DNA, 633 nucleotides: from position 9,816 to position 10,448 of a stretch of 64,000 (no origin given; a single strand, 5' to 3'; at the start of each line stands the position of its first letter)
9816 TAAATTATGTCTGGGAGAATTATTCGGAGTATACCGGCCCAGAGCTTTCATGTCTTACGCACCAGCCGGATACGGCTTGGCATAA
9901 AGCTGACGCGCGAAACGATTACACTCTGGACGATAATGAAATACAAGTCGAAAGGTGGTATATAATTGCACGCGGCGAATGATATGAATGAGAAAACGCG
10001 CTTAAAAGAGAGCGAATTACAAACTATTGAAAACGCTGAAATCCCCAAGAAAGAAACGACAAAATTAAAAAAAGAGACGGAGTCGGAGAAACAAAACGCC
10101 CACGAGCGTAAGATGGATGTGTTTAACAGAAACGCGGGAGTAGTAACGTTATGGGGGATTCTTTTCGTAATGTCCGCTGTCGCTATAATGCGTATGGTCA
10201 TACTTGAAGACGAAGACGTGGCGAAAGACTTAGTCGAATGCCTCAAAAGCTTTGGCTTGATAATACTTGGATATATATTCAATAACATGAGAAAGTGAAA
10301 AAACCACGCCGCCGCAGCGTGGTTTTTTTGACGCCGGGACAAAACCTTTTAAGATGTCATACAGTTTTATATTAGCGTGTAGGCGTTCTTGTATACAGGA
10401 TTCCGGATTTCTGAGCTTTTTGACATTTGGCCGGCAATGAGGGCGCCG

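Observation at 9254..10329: Panacea (DUF4065) antitoxin-like gene coupled to a small membrane protein in a mobile-element-scarred islet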

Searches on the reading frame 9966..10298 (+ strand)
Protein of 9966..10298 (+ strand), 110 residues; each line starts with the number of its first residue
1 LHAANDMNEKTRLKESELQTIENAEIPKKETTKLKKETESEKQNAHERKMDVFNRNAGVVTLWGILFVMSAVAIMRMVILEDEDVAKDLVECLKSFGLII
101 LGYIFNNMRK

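Call 3: search_protein_families(library=pfam, proteins=[window:9966-10298:+], max_evalue=1)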
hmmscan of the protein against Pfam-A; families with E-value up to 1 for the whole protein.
window:9966-10298:+ (110 aa): 4 families
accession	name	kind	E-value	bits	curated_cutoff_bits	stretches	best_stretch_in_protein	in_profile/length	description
PF25665.1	His1_capsid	-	0.0064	16.9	27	1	56-79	41-64/73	His1 virus capsid protein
PF19268.4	CIS_TMP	-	0.036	13.8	27.8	1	8-64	257-313/463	Contractile injection system tape measure protein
PF16996.10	Asp4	-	0.048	14.3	27.7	1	35-69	18-52/55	Accessory secretory protein Sec Asp4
PF15015.11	NYD-SP12_N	-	0.086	11.7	29.2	1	9-97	53-143/564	Spermatogenesis-associated, N-terminal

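Call 4: search_protein_families(library=ncbifam, proteins=[window:9966-10298:+], max_evalue=1)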
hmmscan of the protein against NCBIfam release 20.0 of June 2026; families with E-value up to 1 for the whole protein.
window:9966-10298:+ (110 aa): 1 family
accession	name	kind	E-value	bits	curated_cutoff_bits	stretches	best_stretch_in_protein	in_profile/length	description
NF007577.0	PRK10209.1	equivalog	0.029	14.1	189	1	59-105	49-96/190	HdeD family acid-resistance protein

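Call 7: find_homologous_proteins(query=window:9966-10298:+, max_evalue=0.01)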
Query window:9966-10298:+ (110 aa): 1 proteins with E <= 0.01 among 2 candidates.
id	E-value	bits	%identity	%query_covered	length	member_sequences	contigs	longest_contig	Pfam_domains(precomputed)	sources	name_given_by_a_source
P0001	4.6e-59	215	100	95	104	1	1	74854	-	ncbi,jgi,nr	ncbi:MAG: hypothetical protein LBL35_06340 [Clostridiales bacterium]|jgi:hypothetical protein|nr:hyp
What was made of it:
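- Checked: NCBI annotated the same frame from the ATG at 9984 (104 aa, LBL35_06340, MAG Clostridiales bacterium; call 7).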

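Call 16: search_protein_representatives(protein=window:9966-10298:+)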
Query: 110 residues. Proteins with E-value up to 0.001 (for the whole library): 3; up to 1e-10: 2; up to 1e-30: 1. The best 3 are listed.
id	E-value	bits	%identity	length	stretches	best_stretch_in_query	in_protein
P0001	1.5e-59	214.9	100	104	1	7-110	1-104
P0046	2.4e-16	76.4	34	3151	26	7-56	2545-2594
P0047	5.3e-04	36.8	37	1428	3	42-70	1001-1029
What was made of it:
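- No exact-word or phmmer relative was found in the large protein collections (calls 7, 16).
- Tried and rejected: The word-indexed search (call 7) and full phmmer over 1.8 billion representatives (call 16) found only ORF2 itself and low-complexity noise.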

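Call 41: search_protein_families(library=phrogs, proteins=[window:9966-10298:+], max_evalue=0.01)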
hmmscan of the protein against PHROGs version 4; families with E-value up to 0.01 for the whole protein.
window:9966-10298:+ (110 aa): 0 families

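Call 42: search_protein_families(library=padloc, proteins=[window:9966-10298:+], max_evalue=0.01)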
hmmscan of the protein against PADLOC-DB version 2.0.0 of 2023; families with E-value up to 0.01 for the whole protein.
window:9966-10298:+ (110 aa): 0 families

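Call 77: predict_structure(alignment_id=A4)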
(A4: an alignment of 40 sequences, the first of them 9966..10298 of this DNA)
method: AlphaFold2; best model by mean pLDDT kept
length: 110 residues; sequences in the alignment: 40
mean_pLDDT: 65.7   pTM: 0.33
mean pLDDT of the five models: 65.7, 64.5, 64.3, 62.6, 59.9
residues with pLDDT >= 90: 1; 70-90: 53; 50-70: 22; < 50: 34
segments of 3 or more residues with pLDDT < 50: 1-8, 14-37
pLDDT, mean of each block of 10 residues (from residue 1): 46 46 42 49 56 79 88 78 76 85 77
secondary structure, 60 per line:
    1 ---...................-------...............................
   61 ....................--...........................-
elements in order: H4-22 H30-80 H83-109
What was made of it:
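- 9966..10298 (+): panT-like gene: 110-aa protein (104 aa if started at ATG 9984). It has a disordered charged N-terminus, a juxtamembrane helix, TM1 at about 57-79, an acidic loop at 80-89, TM2 at about 90-105 ending in LGYIF, and a basic tail NNMRK. AF2 helical hairpin (call 77).
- Checked: Residues 1-8 and 14-37 have pLDDT below 50 (call 77).
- AF2 gives a hairpin with pLDDT 76-88 (10-residue block means) from residue 51 onward (call 77).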

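Call 93: fold_search(model_id=the predicted structure, library=viral)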
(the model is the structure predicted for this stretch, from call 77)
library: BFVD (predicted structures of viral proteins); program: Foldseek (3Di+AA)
matches with E <= 10: 47; with E <= 0.001: 0
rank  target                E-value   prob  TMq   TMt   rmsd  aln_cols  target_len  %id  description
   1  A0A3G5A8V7            1.3e+00  0.14  0.40  0.29  10.2       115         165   14  Molecular chaperone DnaJ [Hyperionvirus sp.]
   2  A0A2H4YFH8            1.5e+00  0.28  0.54  0.42  12.1       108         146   12  Lipoprotein [Citrobacter phage CF1 ERZ-2017]
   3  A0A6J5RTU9            2.9e+00  0.21  0.36  0.46   1.9        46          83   33  Uncharacterized protein [uncultured Caudovirales phage]
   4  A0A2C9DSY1            3.4e+00  0.30  0.41  0.57   1.1        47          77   13  Uncharacterized protein [Eastern grey kangaroopox virus]
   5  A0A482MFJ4            3.4e+00  0.14  0.31  0.54   3.1        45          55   16  Uncharacterized protein [Serratia phage Parlo]
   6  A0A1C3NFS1            3.4e+00  0.10  0.38  0.20   6.8        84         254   17  (no name in the UniProt tables at hand)
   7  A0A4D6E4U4            3.7e+00  0.10  0.40  0.37   8.7        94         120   11  (no name in the UniProt tables at hand)
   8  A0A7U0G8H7            4.0e+00  0.12  0.33  0.60   3.1        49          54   16  (no name in the UniProt tables at hand)
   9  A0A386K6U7            4.0e+00  0.11  0.52  0.25   9.3       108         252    7  Uncharacterized protein [Dickeya phage vB_DsoM_JA11]
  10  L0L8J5                4.7e+00  0.12  0.32  0.58   2.6        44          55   14  Uncharacterized protein [Bacillus phage phiAGATE]
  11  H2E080                4.7e+00  0.03  0.24  0.21  22.5       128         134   16  Polyprotein 2 (Fragment) [uncultured virus]
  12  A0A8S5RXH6            5.1e+00  0.13  0.33  0.60   2.0        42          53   17  Uncharacterized protein [Siphoviridae sp. ctEJG5]
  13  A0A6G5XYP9            5.1e+00  0.12  0.29  0.36   2.0        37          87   16  (no name in the UniProt tables at hand)
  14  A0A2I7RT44            5.1e+00  0.03  0.32  0.29  15.8       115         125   17  (no name in the UniProt tables at hand)
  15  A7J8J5                5.1e+00  0.03  0.28  0.23  22.0       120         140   12  Uncharacterized protein n841L [Paramecium bursaria Chlorella virus FR483]
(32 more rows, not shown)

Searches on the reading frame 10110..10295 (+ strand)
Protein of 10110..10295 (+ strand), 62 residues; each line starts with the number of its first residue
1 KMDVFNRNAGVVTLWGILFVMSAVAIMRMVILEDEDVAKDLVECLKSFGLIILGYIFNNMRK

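Call 34: find_homologous_proteins(query=A2, max_evalue=0.001)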
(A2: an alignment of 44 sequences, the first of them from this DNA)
Query A2 (44 sequences) (62 aa, profile of the alignment): 378 proteins with E <= 0.001 among 1352 candidates; the best 120 are listed.
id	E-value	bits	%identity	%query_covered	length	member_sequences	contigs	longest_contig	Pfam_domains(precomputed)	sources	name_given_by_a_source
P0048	4.7e-18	83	-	-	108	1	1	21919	-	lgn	-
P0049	5.3e-18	83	-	-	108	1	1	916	-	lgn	-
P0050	6.1e-18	82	-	-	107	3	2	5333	-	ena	-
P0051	6.7e-18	82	33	56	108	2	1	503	-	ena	-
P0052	6.9e-18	82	-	-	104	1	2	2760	-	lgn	-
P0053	8.4e-18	82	-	-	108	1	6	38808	-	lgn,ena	-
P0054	1.2e-17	81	-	-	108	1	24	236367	-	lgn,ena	-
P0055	1.3e-17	81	18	81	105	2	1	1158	-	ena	-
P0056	1.3e-17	81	23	77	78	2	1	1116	-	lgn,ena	-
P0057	1.7e-17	81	-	-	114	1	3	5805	-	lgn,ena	-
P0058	1.8e-17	81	-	-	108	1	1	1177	-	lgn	-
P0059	1.9e-17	81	-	-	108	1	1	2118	-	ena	-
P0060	2.0e-17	81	-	-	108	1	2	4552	-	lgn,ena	-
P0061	2.6e-17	80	-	-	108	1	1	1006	-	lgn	-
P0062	2.6e-17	80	-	-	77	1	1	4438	-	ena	-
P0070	4.2e-17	80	23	77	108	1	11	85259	-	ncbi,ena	-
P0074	4.4e-17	80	23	77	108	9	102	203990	-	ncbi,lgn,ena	-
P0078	5.2e-17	79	-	-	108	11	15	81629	-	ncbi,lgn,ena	-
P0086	6.9e-17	79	-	-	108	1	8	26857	-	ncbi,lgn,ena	-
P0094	8.7e-17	79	-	-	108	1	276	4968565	-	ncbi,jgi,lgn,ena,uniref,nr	ncbi:hypothetical protein AALD22_26790 [Lachnospiraceae bacterium 56-18]|jgi:hypothetical protein|un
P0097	1.0e-16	78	-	-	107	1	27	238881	-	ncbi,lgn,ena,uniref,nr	ncbi:hypothetical protein [Murimonas intestini]|uniref:hypothetical protein n=1 Tax=Murimonas intest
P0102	1.4e-16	78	-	-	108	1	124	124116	-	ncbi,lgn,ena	-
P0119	2.6e-16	77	-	-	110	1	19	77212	-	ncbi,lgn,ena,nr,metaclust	ncbi:uncharacterized protein BN747_00939 [Firmicutes bacterium CAG:646]|nr:uncharacterized protein B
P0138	5.0e-16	76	-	-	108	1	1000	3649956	-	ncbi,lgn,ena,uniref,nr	ncbi:hypothetical protein NQ503_11585 [Blautia obeum ATCC 29174]|uniref:Uncharacterized protein n=1 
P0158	8.7e-16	75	-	-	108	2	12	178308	-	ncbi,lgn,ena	-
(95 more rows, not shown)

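Call 36: list_cluster_members(proteins=[P0094, P0097, P0138, P0119, P0074, P0078, P0070, P0086, P0102, P0158])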
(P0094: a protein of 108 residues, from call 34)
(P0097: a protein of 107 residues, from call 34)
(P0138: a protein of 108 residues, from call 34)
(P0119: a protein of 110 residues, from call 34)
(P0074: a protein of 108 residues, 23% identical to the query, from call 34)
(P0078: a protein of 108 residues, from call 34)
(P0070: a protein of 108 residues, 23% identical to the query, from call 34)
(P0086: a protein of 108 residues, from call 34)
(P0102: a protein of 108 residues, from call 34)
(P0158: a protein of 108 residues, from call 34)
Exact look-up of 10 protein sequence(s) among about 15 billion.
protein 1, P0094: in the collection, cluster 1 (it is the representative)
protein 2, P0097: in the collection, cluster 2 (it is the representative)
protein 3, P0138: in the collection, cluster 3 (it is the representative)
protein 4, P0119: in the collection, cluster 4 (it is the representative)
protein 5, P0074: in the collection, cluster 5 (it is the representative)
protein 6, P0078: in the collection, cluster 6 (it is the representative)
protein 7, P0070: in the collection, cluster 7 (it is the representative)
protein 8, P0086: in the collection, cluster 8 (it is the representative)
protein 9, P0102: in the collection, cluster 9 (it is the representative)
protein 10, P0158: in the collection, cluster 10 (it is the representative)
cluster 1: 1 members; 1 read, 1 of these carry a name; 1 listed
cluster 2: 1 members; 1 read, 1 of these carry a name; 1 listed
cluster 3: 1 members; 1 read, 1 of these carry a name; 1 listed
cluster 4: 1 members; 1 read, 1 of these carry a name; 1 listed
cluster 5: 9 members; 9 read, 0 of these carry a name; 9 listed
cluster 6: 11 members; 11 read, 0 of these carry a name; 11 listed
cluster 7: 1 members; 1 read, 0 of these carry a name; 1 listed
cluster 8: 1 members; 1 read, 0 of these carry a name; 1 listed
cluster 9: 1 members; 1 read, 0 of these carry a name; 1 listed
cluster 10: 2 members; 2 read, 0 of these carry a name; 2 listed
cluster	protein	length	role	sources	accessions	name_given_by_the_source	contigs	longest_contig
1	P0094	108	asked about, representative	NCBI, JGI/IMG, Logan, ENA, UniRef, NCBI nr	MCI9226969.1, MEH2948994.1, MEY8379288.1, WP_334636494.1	hypothetical protein AALD22_26790 [Lachnospiraceae bacterium 56-18] | hypothetical protein | hypothetical protein n=1 Tax=Sporofaciens sp. JLR.KK001 TaxID=3112621 RepID=UPI0021743487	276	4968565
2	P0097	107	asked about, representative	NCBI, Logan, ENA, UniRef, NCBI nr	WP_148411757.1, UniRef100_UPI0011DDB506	hypothetical protein [Murimonas intestini] | hypothetical protein n=1 Tax=Murimonas intestini TaxID=1337051 RepID=UPI0011DDB506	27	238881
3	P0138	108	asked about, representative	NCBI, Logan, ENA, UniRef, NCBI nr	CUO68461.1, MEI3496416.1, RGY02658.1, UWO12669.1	hypothetical protein NQ503_11585 [Blautia obeum ATCC 29174] | Uncharacterized protein n=1 Tax=Blautia obeum TaxID=40520 RepID=A0A174H2J8_9FIRM | hypothetical protein [Blautia obeum]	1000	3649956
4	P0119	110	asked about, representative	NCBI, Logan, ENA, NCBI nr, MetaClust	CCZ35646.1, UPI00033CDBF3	uncharacterized protein BN747_00939 [Firmicutes bacterium CAG:646] | status=active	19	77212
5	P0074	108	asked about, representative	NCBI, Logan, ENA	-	-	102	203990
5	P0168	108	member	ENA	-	-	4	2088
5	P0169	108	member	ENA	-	-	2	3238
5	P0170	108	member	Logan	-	-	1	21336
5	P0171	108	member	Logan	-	-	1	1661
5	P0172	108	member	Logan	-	-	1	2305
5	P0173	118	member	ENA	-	-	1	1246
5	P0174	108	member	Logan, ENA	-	-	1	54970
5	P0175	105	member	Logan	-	-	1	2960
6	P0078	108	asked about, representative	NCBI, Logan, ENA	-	-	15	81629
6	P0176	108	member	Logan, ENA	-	-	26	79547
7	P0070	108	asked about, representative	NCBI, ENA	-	-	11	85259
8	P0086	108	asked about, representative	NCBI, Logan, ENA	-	-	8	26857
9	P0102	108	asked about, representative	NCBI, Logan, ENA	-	-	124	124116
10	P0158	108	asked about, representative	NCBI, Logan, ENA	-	-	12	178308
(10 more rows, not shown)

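Call 66: search_solved_structures(query=A2, max_evalue=1)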
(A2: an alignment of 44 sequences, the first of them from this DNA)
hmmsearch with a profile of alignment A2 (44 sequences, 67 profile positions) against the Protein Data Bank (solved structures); distinct sequences matched with E-value up to 1: 3.
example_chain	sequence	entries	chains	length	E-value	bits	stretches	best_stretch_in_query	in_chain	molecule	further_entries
9x25_D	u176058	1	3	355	0.7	13.2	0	25-51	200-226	CRISPR type III-associated protein domain-containing protein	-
3x1l_C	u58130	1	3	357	0.7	13.1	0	25-51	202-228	Cmr4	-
9l7c_F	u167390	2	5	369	0.74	13.1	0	25-51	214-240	Type III-B CRISPR module RAMP protein Cmr4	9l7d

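Call 99: find_encoding_contigs(protein=P0138, flank=4000, max_places=4)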
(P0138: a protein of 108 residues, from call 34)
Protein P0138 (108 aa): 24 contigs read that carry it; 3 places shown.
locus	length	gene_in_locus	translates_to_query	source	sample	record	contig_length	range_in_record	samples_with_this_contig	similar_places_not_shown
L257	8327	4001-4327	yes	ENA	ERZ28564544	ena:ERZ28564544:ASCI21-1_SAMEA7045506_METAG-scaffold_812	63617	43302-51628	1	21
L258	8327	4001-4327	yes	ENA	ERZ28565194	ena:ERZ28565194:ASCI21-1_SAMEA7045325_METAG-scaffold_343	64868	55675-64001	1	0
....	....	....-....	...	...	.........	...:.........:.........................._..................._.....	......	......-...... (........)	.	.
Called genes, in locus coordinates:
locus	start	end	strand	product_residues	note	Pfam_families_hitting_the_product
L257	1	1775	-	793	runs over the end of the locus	PF00488:MutS_V, PF20297:MSSS, PF01713:Smr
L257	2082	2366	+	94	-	PF24849:DUF7724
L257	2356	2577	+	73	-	PF24848:DUF7723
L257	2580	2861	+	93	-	PF13711:DUF4160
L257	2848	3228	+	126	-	PF18765:Polbeta, PF01909:NTP_transf_2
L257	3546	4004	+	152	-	PF13274:SocA_Panacea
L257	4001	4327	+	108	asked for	-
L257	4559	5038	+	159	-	-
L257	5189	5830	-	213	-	-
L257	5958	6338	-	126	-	PF12844:HTH_19, PF13560:HTH_31, PF01381:HTH_3, PF13412:HTH_24 (faint), PF13443:HTH_26 (weak)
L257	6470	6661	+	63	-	PF01381:HTH_3 (weak)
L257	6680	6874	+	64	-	PF20063:DUF6462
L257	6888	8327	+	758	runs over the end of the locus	PF09250:Prim-Pol, PF08708:PriCT_1 (weak), PF08706:D5_N, PF19263:DUF5906 (weak)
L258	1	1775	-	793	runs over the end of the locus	PF00488:MutS_V, PF20297:MSSS, PF01713:Smr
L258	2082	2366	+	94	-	PF24849:DUF7724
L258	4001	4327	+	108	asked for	-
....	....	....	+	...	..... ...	-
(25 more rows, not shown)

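Call 100: find_encoding_contigs(protein=P0094, flank=4000, max_places=3)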
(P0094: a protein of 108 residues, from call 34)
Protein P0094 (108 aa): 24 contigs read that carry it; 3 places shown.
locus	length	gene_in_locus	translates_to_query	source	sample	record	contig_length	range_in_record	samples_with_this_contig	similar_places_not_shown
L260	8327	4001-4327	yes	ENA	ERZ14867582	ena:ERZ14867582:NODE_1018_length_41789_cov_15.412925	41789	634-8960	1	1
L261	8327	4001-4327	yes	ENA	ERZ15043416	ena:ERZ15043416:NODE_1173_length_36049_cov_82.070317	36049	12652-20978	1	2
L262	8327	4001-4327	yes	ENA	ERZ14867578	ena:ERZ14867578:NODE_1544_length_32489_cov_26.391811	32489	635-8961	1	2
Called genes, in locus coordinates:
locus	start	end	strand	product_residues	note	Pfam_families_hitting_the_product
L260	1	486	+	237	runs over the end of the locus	-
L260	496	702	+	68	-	-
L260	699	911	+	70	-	-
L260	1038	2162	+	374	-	PF01507:PAPS_reduct (weak)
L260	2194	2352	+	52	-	-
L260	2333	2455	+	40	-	-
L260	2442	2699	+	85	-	-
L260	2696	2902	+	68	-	-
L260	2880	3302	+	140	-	-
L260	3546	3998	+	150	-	PF13274:SocA_Panacea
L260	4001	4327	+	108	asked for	-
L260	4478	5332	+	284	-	PF10668:Phage_terminase, PF03592:Terminase_2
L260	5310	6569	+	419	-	PF04466:Terminase_3 (weak), PF17289:Terminase_6C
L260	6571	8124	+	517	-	PF05133:SPP1_portal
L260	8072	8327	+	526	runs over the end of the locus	PF04233:Phage_Mu_F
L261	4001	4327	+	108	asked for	-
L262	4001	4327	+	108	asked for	-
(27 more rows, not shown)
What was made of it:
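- On PanAT two-gene system: 6 of 6 places found starting from the partner have PanA upstream (calls 99, 100).
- Reciprocally, all 6 places found starting from two partner proteins have PanA directly upstream (calls 99, 100).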
